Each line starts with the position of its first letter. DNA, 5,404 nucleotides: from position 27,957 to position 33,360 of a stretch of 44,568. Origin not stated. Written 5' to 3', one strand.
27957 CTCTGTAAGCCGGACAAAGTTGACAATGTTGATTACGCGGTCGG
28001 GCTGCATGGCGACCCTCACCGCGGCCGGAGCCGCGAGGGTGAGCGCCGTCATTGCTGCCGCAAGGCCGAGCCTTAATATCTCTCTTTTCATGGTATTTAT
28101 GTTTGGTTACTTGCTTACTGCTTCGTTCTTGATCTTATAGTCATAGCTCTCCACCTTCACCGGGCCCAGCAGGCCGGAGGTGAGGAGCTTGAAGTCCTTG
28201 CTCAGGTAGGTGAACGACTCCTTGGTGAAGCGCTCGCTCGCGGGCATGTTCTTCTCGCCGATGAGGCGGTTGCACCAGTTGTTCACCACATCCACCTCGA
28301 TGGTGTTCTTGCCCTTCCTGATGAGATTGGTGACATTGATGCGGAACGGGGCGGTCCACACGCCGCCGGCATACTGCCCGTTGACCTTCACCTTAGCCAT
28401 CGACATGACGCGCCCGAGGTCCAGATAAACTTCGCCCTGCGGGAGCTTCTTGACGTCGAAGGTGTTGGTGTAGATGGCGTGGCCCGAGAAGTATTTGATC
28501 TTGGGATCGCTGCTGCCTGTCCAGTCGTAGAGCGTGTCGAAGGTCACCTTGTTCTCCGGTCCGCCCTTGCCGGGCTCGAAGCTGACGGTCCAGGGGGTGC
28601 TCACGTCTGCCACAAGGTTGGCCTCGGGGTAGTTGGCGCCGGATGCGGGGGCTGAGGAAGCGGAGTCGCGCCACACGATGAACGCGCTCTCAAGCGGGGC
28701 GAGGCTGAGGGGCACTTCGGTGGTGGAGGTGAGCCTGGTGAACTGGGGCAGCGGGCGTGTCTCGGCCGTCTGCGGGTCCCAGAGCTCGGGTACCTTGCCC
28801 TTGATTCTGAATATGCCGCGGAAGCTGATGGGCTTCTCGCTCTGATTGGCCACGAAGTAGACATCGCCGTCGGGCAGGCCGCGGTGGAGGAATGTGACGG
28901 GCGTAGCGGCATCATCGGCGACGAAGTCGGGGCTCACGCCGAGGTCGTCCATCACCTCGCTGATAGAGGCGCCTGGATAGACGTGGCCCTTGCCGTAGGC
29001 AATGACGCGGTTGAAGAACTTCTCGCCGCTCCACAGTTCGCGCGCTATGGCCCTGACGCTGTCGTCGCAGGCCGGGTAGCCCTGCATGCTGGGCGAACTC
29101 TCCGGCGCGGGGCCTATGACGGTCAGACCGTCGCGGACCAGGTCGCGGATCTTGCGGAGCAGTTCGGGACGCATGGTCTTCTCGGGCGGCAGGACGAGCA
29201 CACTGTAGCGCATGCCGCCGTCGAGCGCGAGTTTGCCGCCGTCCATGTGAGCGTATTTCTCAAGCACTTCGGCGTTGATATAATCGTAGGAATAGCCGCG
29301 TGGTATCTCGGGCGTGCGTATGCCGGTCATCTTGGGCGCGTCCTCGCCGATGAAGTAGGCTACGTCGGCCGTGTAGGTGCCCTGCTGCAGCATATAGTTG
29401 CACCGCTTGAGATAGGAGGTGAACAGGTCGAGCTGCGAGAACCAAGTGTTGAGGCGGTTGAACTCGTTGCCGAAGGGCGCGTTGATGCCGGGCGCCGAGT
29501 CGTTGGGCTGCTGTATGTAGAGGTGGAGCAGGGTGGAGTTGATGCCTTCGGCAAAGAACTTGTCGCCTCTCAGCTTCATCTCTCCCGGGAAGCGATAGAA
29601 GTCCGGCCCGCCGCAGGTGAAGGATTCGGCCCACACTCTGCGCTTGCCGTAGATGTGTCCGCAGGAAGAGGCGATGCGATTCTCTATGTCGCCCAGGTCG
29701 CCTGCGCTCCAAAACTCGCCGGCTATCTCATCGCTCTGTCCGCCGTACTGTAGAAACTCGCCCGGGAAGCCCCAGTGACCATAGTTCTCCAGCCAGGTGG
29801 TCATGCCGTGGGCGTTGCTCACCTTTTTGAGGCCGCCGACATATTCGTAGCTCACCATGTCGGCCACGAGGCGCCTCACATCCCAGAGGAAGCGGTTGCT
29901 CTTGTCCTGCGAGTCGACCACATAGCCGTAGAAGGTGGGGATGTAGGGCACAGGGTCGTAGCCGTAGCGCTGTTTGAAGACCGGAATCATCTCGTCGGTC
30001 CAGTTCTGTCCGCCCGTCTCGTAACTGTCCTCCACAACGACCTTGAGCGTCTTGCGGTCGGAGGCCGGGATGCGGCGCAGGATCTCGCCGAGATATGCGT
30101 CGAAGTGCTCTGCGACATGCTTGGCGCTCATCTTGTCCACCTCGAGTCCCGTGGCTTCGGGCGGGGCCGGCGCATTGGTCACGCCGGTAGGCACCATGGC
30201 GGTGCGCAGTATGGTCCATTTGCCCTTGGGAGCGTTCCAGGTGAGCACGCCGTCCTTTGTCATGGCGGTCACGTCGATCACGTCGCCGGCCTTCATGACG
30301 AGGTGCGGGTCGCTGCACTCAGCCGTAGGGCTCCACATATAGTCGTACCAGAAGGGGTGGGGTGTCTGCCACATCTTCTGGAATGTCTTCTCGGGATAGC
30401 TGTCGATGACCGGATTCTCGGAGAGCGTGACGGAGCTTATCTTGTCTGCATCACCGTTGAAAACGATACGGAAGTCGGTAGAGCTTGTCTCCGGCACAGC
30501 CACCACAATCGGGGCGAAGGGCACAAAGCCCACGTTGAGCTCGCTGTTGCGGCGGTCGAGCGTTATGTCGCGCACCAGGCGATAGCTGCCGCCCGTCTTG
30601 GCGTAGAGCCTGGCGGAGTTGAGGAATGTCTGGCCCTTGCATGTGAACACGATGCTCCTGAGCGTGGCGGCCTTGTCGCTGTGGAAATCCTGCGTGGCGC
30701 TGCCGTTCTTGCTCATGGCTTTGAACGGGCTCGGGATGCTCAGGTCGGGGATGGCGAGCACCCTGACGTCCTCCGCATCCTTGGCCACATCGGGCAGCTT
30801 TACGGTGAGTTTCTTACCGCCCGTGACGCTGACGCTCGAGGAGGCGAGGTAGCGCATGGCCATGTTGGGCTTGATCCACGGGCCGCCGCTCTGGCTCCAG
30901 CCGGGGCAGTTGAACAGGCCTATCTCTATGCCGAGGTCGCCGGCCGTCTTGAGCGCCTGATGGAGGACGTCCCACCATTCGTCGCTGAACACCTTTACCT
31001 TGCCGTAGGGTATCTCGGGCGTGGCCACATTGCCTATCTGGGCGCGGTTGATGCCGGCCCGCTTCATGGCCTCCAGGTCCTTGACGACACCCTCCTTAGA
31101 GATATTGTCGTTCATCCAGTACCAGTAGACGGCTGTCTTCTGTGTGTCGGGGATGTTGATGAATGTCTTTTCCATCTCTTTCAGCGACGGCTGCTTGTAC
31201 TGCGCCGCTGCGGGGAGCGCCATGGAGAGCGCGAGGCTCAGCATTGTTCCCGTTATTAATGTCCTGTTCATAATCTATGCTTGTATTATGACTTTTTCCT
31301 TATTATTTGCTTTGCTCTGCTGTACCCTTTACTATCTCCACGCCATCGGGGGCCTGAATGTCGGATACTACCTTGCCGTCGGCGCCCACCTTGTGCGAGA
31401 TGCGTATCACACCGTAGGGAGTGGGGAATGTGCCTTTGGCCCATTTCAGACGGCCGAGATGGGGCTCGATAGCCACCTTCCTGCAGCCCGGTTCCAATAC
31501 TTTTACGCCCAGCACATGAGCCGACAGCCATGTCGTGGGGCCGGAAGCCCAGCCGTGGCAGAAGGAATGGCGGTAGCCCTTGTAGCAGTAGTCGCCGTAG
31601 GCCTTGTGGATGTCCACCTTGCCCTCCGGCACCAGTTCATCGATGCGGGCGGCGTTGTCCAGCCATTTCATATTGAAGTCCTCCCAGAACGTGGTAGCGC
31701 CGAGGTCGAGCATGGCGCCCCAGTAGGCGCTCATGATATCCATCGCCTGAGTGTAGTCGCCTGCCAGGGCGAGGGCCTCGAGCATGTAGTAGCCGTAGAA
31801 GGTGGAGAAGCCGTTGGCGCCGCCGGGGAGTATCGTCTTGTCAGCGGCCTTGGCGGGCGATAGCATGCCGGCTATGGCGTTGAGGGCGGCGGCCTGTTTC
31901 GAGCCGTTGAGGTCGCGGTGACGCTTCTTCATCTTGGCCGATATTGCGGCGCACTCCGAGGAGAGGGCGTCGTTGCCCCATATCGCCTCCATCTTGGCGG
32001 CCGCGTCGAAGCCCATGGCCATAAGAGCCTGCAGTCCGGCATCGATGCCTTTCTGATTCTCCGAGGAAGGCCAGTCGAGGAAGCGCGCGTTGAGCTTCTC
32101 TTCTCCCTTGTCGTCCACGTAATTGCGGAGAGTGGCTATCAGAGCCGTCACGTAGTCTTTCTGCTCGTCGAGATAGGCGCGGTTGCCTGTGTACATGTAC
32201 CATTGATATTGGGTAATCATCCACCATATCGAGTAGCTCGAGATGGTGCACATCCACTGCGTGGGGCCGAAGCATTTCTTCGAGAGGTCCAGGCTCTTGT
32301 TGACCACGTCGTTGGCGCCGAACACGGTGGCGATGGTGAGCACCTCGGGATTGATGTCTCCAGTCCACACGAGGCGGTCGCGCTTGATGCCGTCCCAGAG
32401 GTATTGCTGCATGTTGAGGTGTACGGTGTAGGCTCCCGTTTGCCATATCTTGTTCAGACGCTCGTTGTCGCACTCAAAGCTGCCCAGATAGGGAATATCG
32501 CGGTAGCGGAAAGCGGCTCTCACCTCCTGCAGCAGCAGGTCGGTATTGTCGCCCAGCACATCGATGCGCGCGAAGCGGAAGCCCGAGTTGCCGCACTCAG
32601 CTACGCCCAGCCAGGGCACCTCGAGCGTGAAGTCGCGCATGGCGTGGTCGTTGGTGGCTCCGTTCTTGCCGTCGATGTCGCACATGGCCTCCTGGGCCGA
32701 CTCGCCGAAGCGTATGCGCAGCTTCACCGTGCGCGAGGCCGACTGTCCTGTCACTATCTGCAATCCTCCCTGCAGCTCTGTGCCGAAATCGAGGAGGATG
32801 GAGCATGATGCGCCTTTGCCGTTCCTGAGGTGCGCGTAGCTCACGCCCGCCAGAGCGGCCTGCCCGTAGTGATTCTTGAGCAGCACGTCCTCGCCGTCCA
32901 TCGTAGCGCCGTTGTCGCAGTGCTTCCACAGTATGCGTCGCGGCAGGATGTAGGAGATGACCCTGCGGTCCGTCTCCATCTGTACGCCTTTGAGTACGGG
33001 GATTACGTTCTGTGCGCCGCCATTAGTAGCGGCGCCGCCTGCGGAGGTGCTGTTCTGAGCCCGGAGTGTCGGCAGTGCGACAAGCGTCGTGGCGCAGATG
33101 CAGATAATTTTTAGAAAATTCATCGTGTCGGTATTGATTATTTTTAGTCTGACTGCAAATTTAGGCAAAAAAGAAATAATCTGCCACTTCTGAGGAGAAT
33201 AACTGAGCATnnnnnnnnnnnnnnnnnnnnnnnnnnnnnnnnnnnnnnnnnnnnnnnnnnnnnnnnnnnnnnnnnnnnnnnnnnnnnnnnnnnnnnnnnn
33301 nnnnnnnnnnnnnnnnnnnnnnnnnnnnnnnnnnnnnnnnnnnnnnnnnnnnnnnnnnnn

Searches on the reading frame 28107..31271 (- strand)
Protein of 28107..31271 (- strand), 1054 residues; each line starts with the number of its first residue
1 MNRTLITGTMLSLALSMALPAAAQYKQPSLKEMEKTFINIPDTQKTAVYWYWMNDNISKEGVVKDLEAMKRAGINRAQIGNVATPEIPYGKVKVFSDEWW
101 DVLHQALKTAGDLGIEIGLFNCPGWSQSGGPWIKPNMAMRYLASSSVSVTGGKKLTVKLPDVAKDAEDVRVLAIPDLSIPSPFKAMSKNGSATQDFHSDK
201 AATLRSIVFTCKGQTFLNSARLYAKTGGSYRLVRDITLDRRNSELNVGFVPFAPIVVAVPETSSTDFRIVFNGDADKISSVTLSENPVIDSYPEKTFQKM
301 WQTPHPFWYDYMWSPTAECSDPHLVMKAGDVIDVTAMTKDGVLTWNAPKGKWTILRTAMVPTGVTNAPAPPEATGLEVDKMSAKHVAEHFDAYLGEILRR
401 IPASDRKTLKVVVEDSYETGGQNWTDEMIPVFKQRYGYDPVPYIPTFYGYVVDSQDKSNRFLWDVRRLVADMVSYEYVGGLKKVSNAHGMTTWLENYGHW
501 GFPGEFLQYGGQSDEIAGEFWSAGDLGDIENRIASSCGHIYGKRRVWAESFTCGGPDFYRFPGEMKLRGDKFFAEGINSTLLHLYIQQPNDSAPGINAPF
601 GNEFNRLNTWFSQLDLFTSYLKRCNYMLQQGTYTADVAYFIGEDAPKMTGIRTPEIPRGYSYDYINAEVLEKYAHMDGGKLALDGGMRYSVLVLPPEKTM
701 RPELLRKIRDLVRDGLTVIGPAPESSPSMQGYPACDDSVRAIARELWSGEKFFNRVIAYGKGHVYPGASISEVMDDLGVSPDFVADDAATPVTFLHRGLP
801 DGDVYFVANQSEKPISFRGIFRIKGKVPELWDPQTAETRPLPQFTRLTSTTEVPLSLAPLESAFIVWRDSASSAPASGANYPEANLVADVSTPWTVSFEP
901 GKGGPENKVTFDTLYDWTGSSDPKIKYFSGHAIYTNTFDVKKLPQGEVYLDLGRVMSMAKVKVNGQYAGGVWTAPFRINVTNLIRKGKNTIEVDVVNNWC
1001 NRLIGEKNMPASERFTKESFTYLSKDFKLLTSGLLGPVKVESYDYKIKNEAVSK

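Call 11: search_protein_families(library=pfam, proteins=[window:28107-31271:-])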
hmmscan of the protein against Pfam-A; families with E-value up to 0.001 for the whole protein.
window:28107-31271:- (1054 aa): 3 families
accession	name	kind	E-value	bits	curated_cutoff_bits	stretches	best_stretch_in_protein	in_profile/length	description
PF17132.9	Glyco_hydro_106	-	2.8e-221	737.4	29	1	39-841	2-739/743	alpha-L-rhamnosidase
PF22666.2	Glyco_hydro_2_N2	-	2.6e-06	28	27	1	932-1009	50-131/167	Glycosyl hydrolase 2 galactose-binding domain-like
PF02837.24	Glyco_hydro_2_N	-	7.8e-05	23.1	28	1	918-1006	53-144/169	Glycosyl hydrolases family 2, sugar binding domain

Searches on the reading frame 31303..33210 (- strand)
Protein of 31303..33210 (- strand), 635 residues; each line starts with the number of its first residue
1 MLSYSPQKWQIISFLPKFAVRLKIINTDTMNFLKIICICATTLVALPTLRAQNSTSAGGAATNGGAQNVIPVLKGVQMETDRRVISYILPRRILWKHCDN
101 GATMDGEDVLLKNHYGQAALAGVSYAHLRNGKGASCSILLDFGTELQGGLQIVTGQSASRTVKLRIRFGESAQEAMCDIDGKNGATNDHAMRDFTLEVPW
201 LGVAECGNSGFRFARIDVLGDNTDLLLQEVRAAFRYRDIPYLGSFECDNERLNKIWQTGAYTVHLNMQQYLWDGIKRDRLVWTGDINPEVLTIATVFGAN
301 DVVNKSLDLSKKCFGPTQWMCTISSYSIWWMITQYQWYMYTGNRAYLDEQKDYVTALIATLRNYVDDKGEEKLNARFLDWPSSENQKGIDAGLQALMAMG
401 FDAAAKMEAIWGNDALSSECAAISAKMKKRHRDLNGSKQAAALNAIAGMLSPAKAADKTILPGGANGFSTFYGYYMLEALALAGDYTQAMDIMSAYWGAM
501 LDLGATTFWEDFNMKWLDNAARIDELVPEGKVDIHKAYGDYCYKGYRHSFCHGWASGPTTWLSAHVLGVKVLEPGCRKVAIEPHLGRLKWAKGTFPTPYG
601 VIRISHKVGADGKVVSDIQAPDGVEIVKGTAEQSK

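Call 11: search_protein_families(library=pfam, proteins=[window:31303-33210:-])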
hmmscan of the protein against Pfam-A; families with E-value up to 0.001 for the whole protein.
window:31303-33210:- (635 aa): 2 families
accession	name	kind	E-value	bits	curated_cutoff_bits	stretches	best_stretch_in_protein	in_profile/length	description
PF17389.8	Bac_rhamnosid6H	-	3.9e-15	56.4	24.5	1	242-397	3-175/339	Bacterial alpha-L-rhamnosidase 6 hairpin glycosidase domain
PF17390.7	Bac_rhamnosid_C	-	6.1e-09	36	22.1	1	568-625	1-58/78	Bacterial alpha-L-rhamnosidase C-terminal domain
